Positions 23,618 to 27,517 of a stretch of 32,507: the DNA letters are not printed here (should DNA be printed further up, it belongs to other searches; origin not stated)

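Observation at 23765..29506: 1913-aa secreted protein with a super-repeat of about 50 aa pairing TSP3-like and EF-hand/dockerin-like Ca loops around a central beta-propeller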

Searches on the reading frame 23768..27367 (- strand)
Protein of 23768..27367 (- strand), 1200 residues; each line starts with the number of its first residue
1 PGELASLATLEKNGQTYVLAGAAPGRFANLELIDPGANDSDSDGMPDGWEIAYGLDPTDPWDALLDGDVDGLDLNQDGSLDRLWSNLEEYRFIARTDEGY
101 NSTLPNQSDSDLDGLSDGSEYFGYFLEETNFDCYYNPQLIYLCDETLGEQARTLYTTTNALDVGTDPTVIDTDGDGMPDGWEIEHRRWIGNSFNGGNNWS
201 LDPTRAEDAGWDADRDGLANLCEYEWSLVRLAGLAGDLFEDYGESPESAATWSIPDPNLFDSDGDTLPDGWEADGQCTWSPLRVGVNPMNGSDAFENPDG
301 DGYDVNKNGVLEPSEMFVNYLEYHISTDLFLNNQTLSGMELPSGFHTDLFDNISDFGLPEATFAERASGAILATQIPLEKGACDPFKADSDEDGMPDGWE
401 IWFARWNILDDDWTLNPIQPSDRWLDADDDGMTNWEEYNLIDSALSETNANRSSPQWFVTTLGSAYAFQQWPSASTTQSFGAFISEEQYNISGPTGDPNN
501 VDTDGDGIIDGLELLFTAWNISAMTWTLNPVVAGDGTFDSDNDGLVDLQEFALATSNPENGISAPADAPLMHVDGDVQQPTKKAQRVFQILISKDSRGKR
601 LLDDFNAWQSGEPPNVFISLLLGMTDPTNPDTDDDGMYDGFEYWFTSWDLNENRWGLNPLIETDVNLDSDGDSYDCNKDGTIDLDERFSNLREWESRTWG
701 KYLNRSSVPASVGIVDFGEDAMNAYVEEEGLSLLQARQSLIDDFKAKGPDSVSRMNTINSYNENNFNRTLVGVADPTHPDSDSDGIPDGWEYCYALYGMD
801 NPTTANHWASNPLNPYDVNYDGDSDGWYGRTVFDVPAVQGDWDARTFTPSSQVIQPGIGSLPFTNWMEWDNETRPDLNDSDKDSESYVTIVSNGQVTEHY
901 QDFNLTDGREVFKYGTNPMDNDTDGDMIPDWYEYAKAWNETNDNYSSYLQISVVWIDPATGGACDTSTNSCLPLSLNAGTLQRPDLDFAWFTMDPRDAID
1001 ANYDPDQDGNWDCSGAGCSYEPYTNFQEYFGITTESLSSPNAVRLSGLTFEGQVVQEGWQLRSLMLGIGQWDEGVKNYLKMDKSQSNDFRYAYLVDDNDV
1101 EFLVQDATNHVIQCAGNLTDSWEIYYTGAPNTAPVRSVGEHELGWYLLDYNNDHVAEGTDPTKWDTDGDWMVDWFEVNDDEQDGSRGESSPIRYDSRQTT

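Call 61: search_protein_representatives(protein=window:23768-27367:-)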
Query: 1200 residues. Proteins with E-value up to 0.001 (for the whole library): 1872; up to 1e-10: 535; up to 1e-30: 83. The best 150 are listed.
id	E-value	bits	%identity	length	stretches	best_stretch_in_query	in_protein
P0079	0.0e+00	1322.7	49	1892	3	1-1195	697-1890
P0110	0.0e+00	1257.3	48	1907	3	1-1199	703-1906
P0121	5.8e-238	809.5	44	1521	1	1-1195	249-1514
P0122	1.8e-230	784.7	48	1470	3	1-762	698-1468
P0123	3.5e-215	734.1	51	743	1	469-1199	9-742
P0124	1.9e-160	552.7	73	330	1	533-856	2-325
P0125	2.0e-157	542.7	60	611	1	1-442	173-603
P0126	1.2e-122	427.5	81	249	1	867-1089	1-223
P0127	2.6e-117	409.8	63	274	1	927-1199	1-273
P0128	8.0e-111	388.3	93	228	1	272-449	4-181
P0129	2.9e-108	379.8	51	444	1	409-755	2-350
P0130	3.1e-99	349.9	71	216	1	459-668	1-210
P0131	9.5e-95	335.1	89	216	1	395-558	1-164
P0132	3.0e-91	323.5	59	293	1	637-926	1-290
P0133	6.2e-88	312.5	94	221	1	260-405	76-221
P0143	6.1e-66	239.6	49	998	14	32-90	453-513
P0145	2.3e-61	224.5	43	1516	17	32-185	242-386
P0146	2.2e-57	211.3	56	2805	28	34-76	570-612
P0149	1.6e-54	201.8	53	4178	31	35-185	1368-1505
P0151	2.6e-52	194.5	48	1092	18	34-91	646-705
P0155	8.3e-47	176.2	46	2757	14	32-304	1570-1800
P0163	3.6e-42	160.9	50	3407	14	39-77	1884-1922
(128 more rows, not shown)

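Call 62: search_protein_families(library=pfam, proteins=[P0121, P0143, P0145, P0146, P0151], max_evalue=0.001)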
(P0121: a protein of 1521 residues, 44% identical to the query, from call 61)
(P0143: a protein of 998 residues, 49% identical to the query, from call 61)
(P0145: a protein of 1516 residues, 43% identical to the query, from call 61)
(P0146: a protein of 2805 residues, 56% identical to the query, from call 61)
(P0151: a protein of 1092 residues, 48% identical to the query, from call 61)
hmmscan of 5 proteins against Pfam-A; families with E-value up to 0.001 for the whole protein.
P0121 (1521 aa): 1 family
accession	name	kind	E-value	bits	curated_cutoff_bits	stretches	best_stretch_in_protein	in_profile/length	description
PF16868.10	NMT1_3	-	3.9e-05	23.8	27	1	37-154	5-121/289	NMT1-like family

P0143 (998 aa): 2 families
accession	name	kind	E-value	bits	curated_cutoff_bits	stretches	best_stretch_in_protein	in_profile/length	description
PF18884.5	TSP3_bac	-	2.5e-22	78.8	25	0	460-481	1-22/22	Bacterial TSP3 repeat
PF03495.19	Binary_toxB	-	1.8e-06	28.5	25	0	103-119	1-18/78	Clostridial binary toxin B/anthrax toxin PA Ca-binding domain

P0145 (1516 aa): 1 family
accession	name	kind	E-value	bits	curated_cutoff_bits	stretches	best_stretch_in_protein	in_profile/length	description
PF18884.5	TSP3_bac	-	9e-33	112.2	25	1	1074-1089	1-16/22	Bacterial TSP3 repeat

P0146 (2805 aa): 4 families
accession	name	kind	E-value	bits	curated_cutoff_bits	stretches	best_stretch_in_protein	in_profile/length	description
PF18884.5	TSP3_bac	-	1.4e-120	392.9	25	11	428-449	1-22/22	Bacterial TSP3 repeat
PF13385.13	Laminin_G_3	-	2.4e-61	206.8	27.6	3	1554-1709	2-151/151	Concanavalin A-like lectin/glucanases superfamily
PF13540.12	RCC1_2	-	2.2e-51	170.8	22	5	1952-1981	1-30/30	Regulator of chromosome condensation (RCC1) repeat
PF25390.1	WD40_RLD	-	4.2e-39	135.3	150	1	1871-2099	30-330/363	RCC1-like domain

P0151 (1092 aa): 1 family
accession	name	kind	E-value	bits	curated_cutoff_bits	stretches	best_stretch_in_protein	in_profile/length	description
PF18884.5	TSP3_bac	-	3e-17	62.6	25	4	143-162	1-20/22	Bacterial TSP3 repeat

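Call 63: list_cluster_members(proteins=[P0121, P0143, P0145, P0146, P0149, P0151, P0155, P0163])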
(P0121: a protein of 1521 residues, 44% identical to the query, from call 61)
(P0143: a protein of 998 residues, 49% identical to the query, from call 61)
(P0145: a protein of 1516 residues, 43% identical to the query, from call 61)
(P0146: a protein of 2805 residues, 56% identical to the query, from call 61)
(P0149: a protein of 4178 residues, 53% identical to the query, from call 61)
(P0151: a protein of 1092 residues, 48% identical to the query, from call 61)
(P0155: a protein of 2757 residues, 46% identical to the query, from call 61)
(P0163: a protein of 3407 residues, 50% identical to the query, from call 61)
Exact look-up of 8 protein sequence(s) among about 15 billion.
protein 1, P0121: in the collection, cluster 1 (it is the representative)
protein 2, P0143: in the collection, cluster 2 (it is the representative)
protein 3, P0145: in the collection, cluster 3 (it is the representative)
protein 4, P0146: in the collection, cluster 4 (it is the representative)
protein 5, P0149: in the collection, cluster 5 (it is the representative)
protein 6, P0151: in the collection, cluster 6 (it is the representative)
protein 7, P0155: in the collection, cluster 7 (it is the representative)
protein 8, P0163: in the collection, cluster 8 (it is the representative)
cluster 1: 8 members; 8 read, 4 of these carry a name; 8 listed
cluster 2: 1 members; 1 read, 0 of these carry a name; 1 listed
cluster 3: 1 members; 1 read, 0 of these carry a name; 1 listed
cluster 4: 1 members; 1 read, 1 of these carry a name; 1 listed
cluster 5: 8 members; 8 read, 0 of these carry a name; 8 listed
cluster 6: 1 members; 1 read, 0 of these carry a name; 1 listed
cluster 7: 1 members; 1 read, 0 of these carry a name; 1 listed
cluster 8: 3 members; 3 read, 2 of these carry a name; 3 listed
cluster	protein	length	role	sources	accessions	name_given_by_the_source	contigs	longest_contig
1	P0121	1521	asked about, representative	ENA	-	-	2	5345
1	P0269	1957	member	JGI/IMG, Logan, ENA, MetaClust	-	\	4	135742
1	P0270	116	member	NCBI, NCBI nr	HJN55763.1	MAG TPA: hypothetical protein QF646_05195, partial [Candidatus Poseidoniales archaeon] | hypothetical protein [Candidatus Poseidoniales archaeon]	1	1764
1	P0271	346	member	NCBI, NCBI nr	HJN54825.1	MAG TPA: hypothetical protein QF646_00385, partial [Candidatus Poseidoniales archaeon] | hypothetical protein [Candidatus Poseidoniales archaeon]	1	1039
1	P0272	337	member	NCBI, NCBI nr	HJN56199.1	MAG TPA: hypothetical protein QF646_07440, partial [Candidatus Poseidoniales archaeon] | hypothetical protein [Candidatus Poseidoniales archaeon]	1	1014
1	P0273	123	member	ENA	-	-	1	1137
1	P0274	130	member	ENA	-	-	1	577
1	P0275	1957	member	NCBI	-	-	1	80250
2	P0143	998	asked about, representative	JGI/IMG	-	-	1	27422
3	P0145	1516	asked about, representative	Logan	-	-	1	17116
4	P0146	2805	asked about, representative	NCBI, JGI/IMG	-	hypothetical protein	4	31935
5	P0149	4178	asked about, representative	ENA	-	-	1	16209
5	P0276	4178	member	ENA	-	-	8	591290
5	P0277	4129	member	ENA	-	-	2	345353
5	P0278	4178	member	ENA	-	-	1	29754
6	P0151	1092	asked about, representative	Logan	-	-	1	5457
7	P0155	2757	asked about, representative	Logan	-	-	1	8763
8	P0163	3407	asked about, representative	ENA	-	-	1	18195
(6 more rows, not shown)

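Call 70: find_encoding_contigs(protein=P0143, flank=8000, max_places=1)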
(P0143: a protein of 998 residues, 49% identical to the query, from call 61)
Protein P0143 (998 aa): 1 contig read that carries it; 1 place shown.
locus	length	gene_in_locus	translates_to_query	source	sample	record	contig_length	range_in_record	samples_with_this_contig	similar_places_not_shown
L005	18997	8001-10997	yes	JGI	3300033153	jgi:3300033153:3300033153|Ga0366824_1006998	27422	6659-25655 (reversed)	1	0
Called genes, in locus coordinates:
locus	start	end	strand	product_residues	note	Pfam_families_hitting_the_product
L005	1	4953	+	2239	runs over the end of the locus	?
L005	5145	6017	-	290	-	PF01193:RNA_pol_L, PF01000:RNA_pol_A_bac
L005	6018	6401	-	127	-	PF00411:Ribosomal_S11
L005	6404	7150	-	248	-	PF01479:S4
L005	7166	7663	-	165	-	PF00416:Ribosomal_S13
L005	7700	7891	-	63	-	-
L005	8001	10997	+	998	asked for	PF03495:Binary_toxB (faint), PF18884:TSP3_bac (faint)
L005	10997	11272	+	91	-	-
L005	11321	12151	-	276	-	PF13641:Glyco_tranf_2_3, PF00535:Glycos_transf_2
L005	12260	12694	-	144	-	PF07650:KH_2 (weak), PF26594:KH_NusA_2nd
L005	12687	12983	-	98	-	PF01248:Ribosomal_L7Ae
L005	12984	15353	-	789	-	PF04998:RNA_pol_Rpb1_5, PF14520:HHH_5 (weak)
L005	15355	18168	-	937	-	PF04997:RNA_pol_Rpb1_1, PF00623:RNA_pol_Rpb1_2, PF04983:RNA_pol_Rpb1_3, PF05000:RNA_pol_Rpb1_4, PF04998:RNA_pol_Rpb1_5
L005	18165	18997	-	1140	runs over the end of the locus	PF04563:RNA_pol_Rpb2_1, PF04561:RNA_pol_Rpb2_2, PF04565:RNA_pol_Rpb2_3, PF04566:RNA_pol_Rpb2_4, PF04567:RNA_pol_Rpb2_5, PF00562:RNA_pol_Rpb2_6, PF04560:RNA_pol_Rpb2_7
